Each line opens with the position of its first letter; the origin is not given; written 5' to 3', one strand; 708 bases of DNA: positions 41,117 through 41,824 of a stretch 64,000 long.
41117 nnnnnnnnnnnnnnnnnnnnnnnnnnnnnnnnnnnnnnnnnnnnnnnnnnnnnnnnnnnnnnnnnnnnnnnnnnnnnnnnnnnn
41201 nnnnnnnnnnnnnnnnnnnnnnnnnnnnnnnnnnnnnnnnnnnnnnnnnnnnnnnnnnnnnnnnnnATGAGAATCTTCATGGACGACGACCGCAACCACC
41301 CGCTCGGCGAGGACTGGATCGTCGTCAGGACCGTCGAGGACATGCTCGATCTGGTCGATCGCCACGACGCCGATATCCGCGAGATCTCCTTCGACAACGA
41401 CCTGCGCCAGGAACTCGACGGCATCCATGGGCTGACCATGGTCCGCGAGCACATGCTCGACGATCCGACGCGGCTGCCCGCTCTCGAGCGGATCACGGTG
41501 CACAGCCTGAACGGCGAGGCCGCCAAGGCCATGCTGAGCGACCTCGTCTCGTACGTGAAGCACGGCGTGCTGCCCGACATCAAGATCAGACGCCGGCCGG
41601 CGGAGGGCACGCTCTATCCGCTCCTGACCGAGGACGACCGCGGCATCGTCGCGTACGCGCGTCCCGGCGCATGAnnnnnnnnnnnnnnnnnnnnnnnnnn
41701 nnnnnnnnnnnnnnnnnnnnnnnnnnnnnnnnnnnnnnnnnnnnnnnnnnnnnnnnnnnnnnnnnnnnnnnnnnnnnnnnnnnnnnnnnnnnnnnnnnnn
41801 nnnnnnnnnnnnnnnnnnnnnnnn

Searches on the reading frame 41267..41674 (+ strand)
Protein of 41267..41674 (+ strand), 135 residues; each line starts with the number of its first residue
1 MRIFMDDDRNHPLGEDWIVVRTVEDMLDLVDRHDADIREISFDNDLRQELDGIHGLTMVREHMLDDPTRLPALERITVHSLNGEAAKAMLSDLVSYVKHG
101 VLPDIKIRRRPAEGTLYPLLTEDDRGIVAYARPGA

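Call 75: search_protein_families(library=pfam, proteins=[window:41267-41674:+], max_evalue=0.001)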
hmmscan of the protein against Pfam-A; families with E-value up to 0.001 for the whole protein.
window:41267-41674:+ (135 aa): 1 family
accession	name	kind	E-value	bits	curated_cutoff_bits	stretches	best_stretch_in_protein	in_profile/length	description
PF20274.4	cREC_REC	-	1.8e-15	57.8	27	1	1-91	1-84/88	Cyclic-phosphate processing Receiver domain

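Call 79: search_protein_families(library=padloc, proteins=[window:41267-41674:+], max_evalue=0.01)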
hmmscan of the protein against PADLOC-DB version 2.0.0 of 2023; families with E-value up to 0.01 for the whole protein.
window:41267-41674:+ (135 aa): 0 families
